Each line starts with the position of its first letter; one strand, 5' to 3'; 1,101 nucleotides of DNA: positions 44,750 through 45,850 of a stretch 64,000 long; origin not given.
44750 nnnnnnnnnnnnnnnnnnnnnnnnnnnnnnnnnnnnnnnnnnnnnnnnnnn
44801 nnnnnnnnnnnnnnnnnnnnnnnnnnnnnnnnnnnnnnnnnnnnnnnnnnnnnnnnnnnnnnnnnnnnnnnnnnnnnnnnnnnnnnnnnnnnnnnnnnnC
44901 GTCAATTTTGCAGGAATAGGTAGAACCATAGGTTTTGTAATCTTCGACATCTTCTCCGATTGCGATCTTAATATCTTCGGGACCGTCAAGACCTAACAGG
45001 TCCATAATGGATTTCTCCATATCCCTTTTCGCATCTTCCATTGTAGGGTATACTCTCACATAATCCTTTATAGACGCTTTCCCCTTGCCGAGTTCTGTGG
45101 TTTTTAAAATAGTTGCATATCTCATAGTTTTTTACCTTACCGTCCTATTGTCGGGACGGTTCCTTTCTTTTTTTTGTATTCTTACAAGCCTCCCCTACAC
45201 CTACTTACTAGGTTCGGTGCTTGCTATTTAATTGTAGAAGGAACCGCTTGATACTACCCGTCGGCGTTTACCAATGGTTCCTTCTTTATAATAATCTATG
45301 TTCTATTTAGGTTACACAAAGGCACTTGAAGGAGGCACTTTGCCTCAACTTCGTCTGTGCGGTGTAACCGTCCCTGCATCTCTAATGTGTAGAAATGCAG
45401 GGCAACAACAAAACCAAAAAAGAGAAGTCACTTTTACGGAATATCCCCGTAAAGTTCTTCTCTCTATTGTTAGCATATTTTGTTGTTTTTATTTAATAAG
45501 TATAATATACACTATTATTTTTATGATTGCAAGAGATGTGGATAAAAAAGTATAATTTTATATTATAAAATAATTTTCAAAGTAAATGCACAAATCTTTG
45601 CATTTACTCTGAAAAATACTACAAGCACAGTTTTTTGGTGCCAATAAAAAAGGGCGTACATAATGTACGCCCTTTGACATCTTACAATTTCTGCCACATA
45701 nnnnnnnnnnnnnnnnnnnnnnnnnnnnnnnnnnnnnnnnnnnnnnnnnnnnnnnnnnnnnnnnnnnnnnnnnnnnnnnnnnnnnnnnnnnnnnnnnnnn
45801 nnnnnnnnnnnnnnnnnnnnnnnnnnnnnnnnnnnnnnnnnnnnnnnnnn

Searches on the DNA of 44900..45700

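Call 61: search_rna_families(source=window, start=44900, end=45700, threshold=evalue, max_evalue=1)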
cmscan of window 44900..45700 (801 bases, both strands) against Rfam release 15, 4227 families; matches with E-value up to 1: 10.
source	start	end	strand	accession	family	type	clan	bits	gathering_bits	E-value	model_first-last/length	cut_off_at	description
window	45635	45683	+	RF02066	STnc320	Gene; sRNA;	-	27.2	50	0.0087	1-55/55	no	Salmonella enterica sRNA STnc320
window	45649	45675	-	RF02066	STnc320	Gene; sRNA;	-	20.7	50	0.31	21-46/55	no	Salmonella enterica sRNA STnc320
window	45632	45697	+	RF01838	sobemo_FSE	Cis-reg; frameshift_element;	-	19.5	55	0.33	1-79/79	no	sobemovirus ribosomal frameshift elemental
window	45572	45617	+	RF03765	mir-2059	Gene; miRNA;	-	19.1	90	0.71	1-68/68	no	mir-2059 microRNA precursor family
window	45564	45623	-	RF01061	mir-548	Gene; miRNA;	-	19.1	90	0.93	1-84/84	no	mir-548 microRNA precursor family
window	45396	45485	-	RF03967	mir-1270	Gene; miRNA;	-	18.4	90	0.65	1-83/83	no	mir-1270 microRNA precursor family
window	45396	45442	+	RF00382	DnaX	Cis-reg; frameshift_element;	-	17.6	35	0.3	1-65/65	no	DnaX ribosomal frameshifting element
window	45567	45671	+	RF02081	STnc550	Gene; sRNA;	-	17.3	48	0.091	197-304/388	no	Enterobacterial sRNA STnc550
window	45641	45700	+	RF01808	MicX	Gene; sRNA;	-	16.1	75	0.62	1-63/194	3'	MicX Vibrio cholerae sRNA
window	45619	45676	+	RF02377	SurA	Gene; sRNA;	-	12.5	100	0.9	1-279/279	no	SurA sRNA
